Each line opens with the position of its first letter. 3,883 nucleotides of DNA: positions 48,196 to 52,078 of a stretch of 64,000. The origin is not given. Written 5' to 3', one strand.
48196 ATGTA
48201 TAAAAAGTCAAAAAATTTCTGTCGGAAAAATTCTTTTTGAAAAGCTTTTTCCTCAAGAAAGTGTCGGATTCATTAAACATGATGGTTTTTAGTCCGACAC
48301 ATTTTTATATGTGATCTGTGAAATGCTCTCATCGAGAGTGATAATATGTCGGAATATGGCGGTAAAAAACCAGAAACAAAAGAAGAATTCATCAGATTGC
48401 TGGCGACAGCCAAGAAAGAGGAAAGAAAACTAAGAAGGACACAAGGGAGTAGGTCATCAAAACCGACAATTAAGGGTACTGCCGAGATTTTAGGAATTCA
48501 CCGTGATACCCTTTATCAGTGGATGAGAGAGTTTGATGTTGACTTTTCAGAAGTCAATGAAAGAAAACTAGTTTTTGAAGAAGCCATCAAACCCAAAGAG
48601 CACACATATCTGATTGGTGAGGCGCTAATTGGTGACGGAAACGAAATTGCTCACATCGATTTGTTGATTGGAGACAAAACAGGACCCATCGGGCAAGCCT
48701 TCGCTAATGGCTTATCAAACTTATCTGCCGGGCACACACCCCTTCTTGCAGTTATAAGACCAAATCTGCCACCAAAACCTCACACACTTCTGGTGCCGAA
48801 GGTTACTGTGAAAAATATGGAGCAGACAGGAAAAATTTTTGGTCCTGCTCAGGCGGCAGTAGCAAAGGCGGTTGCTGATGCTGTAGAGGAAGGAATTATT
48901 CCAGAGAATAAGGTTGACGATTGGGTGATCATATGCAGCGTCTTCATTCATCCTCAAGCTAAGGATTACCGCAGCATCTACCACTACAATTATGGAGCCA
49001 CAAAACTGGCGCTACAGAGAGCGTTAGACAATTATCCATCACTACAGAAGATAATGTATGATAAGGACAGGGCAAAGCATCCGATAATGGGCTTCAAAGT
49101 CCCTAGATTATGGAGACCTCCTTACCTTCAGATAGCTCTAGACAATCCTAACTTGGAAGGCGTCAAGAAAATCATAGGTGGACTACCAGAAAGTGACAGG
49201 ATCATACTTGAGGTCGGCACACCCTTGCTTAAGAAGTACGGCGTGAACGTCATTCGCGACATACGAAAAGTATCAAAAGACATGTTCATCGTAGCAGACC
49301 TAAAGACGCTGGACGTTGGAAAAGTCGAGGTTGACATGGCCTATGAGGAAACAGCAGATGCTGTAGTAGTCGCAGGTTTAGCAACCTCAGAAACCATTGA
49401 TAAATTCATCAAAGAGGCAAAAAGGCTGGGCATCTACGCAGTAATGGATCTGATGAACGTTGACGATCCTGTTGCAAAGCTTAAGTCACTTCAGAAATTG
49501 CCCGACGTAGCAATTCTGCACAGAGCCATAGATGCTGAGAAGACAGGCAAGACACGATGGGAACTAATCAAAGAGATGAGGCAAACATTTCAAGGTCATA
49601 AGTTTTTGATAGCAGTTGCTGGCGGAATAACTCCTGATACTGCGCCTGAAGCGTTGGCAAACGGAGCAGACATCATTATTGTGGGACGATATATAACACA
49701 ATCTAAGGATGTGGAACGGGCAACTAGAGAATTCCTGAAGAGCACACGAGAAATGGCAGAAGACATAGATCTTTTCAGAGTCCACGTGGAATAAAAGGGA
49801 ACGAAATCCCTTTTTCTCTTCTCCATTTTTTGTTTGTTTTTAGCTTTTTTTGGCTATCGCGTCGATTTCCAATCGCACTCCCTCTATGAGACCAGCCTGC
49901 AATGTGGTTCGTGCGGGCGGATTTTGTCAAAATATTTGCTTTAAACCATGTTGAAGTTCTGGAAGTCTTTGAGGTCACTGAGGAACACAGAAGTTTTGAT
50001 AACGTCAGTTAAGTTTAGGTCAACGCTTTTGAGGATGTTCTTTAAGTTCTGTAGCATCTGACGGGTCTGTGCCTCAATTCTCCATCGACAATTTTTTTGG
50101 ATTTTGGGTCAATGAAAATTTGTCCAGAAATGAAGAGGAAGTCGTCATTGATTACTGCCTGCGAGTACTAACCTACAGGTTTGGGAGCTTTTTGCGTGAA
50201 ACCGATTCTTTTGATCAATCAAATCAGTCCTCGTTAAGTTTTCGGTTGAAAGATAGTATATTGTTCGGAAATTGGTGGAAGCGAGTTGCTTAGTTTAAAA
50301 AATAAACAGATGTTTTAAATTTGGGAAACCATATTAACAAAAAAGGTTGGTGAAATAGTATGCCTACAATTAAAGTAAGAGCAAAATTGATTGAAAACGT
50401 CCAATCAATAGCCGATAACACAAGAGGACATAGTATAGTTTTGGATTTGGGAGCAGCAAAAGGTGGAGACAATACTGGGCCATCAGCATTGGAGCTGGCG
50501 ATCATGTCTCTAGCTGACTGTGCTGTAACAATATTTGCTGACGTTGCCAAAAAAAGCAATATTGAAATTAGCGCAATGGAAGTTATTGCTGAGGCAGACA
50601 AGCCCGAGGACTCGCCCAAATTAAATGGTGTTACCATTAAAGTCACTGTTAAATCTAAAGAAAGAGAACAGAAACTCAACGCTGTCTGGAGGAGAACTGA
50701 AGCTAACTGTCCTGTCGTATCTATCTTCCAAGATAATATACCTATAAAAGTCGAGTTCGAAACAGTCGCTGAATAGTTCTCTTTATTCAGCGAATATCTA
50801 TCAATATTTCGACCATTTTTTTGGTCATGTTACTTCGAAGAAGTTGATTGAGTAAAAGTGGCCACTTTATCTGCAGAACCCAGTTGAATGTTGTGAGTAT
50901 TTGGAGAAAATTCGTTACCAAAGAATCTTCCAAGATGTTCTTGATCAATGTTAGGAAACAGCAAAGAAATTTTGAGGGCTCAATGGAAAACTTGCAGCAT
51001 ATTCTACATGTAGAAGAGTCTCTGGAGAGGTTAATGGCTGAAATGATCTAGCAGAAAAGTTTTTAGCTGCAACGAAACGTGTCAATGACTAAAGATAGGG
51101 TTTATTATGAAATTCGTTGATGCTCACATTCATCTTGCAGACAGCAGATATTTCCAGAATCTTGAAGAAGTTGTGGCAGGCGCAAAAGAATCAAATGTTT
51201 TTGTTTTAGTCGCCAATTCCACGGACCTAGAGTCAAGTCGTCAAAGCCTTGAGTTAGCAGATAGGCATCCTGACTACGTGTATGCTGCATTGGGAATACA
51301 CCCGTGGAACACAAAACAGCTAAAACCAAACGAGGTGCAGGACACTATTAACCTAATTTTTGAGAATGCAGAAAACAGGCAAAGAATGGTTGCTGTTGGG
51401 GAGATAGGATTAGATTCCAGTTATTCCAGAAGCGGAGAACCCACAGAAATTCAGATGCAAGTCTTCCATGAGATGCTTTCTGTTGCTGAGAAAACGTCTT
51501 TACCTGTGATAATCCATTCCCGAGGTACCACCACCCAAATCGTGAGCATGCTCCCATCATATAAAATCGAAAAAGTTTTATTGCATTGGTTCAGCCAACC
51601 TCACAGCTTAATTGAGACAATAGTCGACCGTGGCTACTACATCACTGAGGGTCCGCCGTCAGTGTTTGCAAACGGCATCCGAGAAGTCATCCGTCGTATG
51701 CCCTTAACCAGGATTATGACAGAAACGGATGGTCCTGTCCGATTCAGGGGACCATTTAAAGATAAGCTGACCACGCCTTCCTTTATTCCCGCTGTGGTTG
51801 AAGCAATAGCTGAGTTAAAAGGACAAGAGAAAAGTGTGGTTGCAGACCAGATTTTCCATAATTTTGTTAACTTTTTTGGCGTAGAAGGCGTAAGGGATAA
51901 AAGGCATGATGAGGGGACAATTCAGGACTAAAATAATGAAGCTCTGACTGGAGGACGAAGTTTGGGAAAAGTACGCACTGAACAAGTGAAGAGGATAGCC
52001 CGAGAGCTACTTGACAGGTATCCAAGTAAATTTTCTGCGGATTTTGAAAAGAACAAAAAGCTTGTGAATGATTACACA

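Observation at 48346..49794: Fae-Hps carries an extra N-terminal helix-turn-helix segment (three-part fusion)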

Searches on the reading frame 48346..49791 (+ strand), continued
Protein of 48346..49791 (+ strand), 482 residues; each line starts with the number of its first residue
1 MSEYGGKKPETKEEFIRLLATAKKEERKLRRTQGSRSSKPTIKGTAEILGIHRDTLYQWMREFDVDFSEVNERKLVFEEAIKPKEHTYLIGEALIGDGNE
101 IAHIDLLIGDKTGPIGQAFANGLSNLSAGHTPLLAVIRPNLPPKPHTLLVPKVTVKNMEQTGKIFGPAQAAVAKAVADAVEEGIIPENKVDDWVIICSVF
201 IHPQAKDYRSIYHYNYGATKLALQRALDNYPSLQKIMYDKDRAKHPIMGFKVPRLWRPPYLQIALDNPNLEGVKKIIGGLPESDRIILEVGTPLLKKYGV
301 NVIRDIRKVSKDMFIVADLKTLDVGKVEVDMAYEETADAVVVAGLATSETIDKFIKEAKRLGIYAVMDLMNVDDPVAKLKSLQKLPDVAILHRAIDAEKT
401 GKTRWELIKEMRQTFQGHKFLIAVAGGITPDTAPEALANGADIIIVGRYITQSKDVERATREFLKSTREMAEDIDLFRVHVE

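Call 35: predict_structure(alignment_id=A3)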
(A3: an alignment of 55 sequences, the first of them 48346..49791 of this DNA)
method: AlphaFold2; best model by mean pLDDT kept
length: 482 residues; sequences in the alignment: 55
mean_pLDDT: 66.4   pTM: 0.49
mean pLDDT of the five models: 66.4, 65.0, 60.3, 58.8, 54.4
residues with pLDDT >= 90: 17; 70-90: 217; 50-70: 142; < 50: 106
segments of 3 or more residues with pLDDT < 50: 1-3, 73-86, 121-159, 229-253, 324-334, 473-482
pLDDT, mean of each block of 10 residues (from residue 1): 59 81 83 74 85 87 81 44 46 63 61 56 39 42 33 41 57 56 52 59 64 64 58 33 33 59 86 88 81 81 82 77 48 60 85 75 77 87 86 62 80 76 85 85 87 86 77 37 23
secondary structure, 60 per line:
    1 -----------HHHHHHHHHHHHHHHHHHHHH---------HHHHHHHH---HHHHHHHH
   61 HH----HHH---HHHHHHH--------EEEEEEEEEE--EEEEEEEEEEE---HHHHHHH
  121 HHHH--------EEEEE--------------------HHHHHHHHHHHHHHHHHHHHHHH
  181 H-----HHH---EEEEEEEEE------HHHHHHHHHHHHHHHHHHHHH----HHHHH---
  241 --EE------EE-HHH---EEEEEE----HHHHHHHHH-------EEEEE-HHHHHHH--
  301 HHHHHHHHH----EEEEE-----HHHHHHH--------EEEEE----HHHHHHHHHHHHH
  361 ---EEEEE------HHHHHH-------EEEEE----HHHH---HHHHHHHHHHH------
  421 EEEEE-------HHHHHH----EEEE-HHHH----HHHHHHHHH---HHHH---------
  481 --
elements in order: H12-32 H42-49 H53-62 H73-79 E88-97 E100-110 H114-124 E133-137 H158-181 E193-201 H208-228 H233-237 E260-265 H270-278 E286-290 H292-298 H301-309 E314-318 H324-330 E339-343 H348-360 E364-368 H375-380 E388-392 H397-400 H404-414 E421-425 H433-438 E443-446 H448-451 H456-464 H468-471

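Call 61: search_solved_structures(query=window:48607-49791:+, max_evalue=0.00001)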
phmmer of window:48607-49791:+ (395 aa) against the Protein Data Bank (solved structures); distinct sequences matched with E-value up to 0.00001: 16.
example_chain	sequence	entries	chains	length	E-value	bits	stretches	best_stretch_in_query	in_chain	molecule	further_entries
1y5y_A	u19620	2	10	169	3.5e-46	161.1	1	3-160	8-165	Formaldehyde-activating enzyme fae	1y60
8ub7_B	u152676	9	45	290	1.8e-45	158.8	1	3-160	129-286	Avd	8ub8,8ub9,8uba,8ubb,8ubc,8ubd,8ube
9lj9_B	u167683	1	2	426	2.3e-31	112.3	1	174-377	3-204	3-hexulose-6-phosphate synthase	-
3f4w_A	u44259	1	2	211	3e-21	79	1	174-374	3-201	Putative hexulose 6 phosphate synthase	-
3ajx_A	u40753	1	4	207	2e-20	76.3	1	174-376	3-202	3-hexulose-6-phosphate synthase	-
1xbx_A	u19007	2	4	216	1.4e-13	53.8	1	172-382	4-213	3-keto-L-gulonate 6-phosphate decarboxylase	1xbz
1xby_A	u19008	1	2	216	9.5e-13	51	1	172-382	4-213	3-keto-L-gulonate 6-phosphate decarboxylase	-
1kv8_A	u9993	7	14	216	1e-11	47.6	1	172-382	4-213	3-Keto-L-Gulonate 6-Phosphate Decarboxylase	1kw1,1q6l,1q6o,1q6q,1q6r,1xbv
1so5_A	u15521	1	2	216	1.5e-11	47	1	172-382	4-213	3-keto-L-gulonate 6-phosphate decarboxylase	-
1so4_A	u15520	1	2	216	6.9e-11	44.9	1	172-382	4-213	3-keto-L-gulonate 6-phosphate decarboxylase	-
1so3_A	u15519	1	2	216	1.8e-10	43.6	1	172-382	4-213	3-keto-L-gulonate 6-phosphate decarboxylase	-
1so6_A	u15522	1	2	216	2.5e-10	43.1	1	172-382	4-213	3-keto-L-gulonate 6-phosphate decarboxylase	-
3ieb_A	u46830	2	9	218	2.9e-09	39.5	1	171-346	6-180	Hexulose-6-phosphate synthase SgbH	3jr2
3exr_A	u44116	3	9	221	7.3e-09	38.2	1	172-378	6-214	RmpD (Hexulose-6-phosphate synthase)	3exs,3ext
3lv6_A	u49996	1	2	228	1.7e-07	33.7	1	175-383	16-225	Orotidine 5'-phosphate decarboxylase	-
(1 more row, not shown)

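Call 62: find_encoding_contigs(protein=P0084, flank=1500, max_places=2)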
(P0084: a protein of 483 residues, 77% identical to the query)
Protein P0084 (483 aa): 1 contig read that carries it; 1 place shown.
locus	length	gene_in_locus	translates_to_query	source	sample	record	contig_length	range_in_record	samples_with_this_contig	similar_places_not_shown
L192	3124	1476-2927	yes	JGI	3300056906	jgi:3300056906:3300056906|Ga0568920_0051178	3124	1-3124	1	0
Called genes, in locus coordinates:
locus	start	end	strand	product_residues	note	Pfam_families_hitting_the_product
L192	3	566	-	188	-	?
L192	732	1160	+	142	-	-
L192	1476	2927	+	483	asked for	PF08714:Fae, PF00215:OMPdecase, PF00834:Ribul_P_3_epim (faint)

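Call 63: find_encoding_contigs(protein=P0089, flank=1500, max_places=2)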
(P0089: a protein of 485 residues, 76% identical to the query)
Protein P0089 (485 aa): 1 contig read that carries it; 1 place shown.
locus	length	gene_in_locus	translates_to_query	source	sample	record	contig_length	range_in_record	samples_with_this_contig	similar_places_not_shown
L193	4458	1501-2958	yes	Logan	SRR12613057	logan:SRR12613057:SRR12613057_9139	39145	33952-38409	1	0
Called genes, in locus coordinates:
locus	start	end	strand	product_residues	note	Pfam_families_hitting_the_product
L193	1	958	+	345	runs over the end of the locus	PF26233:NicX, PF02073:Peptidase_M29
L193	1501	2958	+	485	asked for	PF08714:Fae, PF00215:OMPdecase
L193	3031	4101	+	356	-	PF01909:NTP_transf_2 (weak)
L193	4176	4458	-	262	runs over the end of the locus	PF04015:DUF362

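Call 64: find_encoding_contigs(protein=P0113, flank=1500, max_places=2)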
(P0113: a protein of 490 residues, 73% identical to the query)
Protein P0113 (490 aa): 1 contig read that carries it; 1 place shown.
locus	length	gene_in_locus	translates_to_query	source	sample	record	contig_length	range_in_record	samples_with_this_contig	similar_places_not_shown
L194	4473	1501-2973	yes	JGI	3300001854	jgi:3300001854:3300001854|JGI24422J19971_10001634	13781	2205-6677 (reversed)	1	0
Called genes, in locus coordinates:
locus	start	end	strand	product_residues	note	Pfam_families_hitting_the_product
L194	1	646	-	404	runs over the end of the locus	PF00155:Aminotran_1_2, PF00266:Aminotran_5, PF01041:DegT_DnrJ_EryC1 (weak), PF01053:Cys_Met_Meta_PP (weak), PF01212:Beta_elim_lyase (weak)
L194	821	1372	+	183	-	PF01661:Macro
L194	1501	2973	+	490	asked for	PF08714:Fae, PF00215:OMPdecase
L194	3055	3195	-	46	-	-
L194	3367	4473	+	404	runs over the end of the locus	PF01841:Transglut_core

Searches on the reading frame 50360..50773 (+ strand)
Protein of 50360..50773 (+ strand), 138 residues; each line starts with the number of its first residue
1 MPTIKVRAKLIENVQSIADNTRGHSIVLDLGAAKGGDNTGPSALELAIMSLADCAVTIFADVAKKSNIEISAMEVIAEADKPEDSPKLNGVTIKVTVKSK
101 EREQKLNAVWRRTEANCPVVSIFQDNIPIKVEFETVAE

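Call 40: search_protein_families(library=pfam, proteins=[window:50360-50773:+], max_evalue=0.1)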
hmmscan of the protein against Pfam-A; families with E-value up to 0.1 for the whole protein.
window:50360-50773:+ (138 aa): 1 family
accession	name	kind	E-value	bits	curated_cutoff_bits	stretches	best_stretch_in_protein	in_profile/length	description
PF02566.24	OsmC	-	1.4e-16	61.2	27.5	1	36-132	1-100/100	OsmC-like protein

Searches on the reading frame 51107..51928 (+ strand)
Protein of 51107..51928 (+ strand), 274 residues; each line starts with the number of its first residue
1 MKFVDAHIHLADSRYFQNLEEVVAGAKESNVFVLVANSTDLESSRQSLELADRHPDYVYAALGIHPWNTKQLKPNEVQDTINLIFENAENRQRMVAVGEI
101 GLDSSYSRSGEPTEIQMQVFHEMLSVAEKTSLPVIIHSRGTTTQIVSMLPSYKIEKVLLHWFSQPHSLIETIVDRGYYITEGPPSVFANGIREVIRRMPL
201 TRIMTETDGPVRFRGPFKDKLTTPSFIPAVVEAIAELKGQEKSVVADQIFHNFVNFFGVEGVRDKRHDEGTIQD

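Call 40: search_protein_families(library=pfam, proteins=[window:51107-51928:+], max_evalue=0.1)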
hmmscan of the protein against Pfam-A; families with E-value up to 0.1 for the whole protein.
window:51107-51928:+ (274 aa): 2 families
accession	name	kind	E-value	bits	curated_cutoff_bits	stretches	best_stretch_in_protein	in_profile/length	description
PF01026.27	TatD_DNase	-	1.5e-60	205.2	27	1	4-258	1-253/253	TatD related DNase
PF17191.10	RecG_wedge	-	0.0089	16.1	23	0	138-180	65-107/162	RecG wedge domain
